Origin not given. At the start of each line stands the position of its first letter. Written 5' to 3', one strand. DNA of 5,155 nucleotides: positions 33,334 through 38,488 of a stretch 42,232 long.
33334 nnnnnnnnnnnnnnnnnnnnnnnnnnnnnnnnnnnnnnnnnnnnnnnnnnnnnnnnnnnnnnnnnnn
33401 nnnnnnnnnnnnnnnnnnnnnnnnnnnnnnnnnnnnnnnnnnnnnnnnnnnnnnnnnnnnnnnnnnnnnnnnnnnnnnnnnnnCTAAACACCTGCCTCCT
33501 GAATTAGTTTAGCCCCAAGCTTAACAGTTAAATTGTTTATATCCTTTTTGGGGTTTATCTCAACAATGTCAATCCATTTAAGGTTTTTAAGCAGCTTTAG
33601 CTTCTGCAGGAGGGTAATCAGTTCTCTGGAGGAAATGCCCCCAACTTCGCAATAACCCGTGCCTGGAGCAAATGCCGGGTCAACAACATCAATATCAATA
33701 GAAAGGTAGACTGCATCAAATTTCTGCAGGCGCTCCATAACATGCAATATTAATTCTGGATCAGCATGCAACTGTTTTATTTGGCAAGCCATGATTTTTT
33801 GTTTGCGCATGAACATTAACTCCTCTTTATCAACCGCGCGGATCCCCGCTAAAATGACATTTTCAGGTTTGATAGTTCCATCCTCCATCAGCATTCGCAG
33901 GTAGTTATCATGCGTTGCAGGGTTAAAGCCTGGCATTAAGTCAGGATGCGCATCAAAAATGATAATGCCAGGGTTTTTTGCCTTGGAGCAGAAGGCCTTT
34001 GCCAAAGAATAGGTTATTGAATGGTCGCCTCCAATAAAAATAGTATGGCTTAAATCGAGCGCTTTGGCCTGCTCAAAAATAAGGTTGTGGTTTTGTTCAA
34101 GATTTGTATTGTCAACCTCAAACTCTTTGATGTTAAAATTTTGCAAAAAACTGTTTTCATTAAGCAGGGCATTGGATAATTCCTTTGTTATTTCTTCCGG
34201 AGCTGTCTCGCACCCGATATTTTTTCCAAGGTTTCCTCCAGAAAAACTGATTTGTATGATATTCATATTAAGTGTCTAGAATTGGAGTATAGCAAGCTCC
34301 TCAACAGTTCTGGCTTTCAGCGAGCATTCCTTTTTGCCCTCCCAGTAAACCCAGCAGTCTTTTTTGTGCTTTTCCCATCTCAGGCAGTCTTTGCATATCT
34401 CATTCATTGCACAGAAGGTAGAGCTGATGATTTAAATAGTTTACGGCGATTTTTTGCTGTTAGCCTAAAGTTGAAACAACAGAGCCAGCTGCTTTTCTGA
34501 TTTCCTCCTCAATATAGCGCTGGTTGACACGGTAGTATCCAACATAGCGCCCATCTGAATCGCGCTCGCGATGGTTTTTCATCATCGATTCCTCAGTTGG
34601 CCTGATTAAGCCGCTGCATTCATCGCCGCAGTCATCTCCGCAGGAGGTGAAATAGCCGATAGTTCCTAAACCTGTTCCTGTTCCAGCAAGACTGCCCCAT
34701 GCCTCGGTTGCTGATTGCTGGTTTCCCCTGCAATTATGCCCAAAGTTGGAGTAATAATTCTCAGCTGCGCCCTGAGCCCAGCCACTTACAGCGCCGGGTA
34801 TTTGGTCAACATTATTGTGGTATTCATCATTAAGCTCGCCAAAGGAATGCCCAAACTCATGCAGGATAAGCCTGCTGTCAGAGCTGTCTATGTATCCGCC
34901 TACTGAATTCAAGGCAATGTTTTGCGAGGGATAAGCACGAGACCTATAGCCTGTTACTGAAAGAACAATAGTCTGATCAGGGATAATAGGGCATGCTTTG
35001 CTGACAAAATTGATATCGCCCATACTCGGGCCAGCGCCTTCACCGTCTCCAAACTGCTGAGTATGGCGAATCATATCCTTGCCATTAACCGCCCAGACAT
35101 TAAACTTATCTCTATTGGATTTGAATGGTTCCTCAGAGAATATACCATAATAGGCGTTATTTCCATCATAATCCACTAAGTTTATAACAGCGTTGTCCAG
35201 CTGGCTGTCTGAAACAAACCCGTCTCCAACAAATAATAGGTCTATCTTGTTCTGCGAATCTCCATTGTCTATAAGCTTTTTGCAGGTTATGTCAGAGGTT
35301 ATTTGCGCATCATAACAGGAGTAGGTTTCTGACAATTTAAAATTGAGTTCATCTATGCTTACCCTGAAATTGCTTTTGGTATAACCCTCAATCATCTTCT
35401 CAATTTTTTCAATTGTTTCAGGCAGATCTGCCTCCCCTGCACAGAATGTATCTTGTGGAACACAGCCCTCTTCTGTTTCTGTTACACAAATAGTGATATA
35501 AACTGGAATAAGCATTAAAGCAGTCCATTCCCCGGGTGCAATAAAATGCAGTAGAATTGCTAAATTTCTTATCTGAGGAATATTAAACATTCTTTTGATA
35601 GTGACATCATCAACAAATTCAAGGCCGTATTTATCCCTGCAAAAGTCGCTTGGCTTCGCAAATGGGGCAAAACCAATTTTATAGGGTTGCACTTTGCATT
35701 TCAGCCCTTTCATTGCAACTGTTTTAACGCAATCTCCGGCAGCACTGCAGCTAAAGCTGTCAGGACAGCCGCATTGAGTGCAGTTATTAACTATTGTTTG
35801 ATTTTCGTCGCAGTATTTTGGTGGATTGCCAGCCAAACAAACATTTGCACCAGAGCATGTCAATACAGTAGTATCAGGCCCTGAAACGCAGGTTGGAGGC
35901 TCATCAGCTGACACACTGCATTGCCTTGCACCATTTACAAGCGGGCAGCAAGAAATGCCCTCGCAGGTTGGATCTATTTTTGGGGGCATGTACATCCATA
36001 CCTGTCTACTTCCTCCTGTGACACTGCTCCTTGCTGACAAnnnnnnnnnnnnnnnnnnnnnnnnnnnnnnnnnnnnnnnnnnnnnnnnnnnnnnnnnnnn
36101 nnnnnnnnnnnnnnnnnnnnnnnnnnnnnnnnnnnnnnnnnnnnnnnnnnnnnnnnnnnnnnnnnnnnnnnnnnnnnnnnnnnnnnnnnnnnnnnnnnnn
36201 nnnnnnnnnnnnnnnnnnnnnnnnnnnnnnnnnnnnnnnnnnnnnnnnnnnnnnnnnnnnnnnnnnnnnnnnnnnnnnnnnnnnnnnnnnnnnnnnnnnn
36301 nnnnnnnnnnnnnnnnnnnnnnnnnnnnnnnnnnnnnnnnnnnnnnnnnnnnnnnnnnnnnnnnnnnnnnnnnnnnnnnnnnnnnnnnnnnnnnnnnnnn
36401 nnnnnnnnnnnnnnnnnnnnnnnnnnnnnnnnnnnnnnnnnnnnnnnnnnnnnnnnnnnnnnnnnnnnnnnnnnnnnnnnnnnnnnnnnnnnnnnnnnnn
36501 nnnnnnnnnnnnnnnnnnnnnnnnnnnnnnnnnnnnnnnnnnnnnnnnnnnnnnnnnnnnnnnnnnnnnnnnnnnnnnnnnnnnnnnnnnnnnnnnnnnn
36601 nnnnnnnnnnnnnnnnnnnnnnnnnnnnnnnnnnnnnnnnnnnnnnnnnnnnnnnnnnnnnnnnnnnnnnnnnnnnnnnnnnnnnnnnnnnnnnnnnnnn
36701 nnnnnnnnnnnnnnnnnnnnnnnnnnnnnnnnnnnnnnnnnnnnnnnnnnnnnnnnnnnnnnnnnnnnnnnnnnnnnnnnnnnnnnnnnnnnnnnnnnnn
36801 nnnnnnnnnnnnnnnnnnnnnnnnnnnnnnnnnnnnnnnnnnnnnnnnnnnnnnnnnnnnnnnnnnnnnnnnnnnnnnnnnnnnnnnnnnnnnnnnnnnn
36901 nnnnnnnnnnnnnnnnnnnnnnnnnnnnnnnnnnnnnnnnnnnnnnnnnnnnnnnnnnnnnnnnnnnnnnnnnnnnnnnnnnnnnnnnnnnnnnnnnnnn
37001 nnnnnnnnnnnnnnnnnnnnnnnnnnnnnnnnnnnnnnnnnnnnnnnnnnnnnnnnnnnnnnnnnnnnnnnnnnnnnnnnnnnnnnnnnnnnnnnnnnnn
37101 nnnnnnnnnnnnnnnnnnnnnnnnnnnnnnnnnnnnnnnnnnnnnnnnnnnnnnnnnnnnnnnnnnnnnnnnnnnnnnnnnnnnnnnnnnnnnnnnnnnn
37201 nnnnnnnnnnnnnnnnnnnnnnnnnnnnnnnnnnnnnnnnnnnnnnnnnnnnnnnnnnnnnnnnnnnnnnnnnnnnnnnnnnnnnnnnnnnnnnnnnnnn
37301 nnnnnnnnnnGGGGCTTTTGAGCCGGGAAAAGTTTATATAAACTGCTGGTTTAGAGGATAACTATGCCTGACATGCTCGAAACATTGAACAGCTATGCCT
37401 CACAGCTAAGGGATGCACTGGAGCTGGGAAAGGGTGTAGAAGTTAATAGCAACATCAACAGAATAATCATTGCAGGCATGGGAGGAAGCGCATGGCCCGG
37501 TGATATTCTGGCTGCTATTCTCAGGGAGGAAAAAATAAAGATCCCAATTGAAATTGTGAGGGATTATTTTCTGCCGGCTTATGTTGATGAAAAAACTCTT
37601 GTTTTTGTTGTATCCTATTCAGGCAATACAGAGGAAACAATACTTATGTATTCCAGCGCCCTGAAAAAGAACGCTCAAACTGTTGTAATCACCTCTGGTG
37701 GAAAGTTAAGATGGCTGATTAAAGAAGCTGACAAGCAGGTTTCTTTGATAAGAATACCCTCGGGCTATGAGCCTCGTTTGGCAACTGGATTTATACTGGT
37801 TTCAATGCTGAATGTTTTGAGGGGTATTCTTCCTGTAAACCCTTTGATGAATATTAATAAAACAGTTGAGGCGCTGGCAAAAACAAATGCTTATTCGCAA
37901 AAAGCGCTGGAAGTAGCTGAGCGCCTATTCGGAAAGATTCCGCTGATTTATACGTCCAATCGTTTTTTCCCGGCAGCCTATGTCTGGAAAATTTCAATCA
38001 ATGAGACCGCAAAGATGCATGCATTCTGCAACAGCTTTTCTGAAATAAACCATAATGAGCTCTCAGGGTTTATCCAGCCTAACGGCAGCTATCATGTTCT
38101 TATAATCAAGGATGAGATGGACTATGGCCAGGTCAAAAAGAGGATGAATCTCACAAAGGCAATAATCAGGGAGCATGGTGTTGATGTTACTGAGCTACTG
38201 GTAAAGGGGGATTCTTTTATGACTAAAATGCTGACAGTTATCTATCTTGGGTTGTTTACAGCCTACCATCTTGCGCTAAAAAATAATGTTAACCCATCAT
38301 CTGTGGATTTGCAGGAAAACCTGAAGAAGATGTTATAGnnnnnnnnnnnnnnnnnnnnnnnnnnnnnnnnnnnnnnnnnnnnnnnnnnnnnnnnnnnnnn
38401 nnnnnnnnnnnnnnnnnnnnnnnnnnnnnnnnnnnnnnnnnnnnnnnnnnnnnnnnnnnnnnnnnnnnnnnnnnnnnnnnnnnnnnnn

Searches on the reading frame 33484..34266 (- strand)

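Call 81: search_protein_families(library=pfam, proteins=[window:33484-34266:-], max_evalue=0.0001)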
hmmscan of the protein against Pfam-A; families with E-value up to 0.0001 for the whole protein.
window:33484-34266:- (260 aa): 1 family
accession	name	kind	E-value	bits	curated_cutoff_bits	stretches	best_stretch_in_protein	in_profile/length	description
PF00491.26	Arginase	-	5.1e-52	177.5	22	1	4-258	6-277/280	Arginase family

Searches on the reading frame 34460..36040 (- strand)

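Call 81: search_protein_families(library=pfam, proteins=[window:34460-36040:-], max_evalue=0.0001)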
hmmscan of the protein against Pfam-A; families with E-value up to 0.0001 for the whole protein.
window:34460-36040:- (526 aa): 1 family
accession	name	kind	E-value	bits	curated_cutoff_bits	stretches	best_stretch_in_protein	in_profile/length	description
PF09471.16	Peptidase_M64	-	2.1e-09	37.4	26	1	256-319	3-60/302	IgA Peptidase M64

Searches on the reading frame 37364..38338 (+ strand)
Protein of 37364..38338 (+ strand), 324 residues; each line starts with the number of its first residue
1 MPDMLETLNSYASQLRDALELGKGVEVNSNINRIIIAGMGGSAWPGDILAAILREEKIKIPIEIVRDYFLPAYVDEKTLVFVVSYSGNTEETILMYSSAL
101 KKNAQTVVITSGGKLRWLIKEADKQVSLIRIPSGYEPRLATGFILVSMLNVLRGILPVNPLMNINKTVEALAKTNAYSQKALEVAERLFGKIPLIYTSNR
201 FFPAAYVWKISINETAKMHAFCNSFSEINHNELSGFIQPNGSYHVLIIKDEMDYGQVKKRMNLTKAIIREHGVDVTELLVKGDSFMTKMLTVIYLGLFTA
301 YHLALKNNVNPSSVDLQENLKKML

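Call 81: search_protein_families(library=pfam, proteins=[window:37364-38338:+], max_evalue=0.0001)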
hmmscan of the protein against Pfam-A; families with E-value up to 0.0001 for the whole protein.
window:37364-38338:+ (324 aa): 2 families
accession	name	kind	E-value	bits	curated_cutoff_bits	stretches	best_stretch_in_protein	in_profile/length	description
PF10432.14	bact-PGI_C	-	2.3e-36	125.4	24.5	1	179-324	3-151/151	Bacterial phospho-glucose isomerase C-terminal SIS domain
PF01380.27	SIS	-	5.3e-08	33.2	25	1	30-111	4-88/131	SIS domain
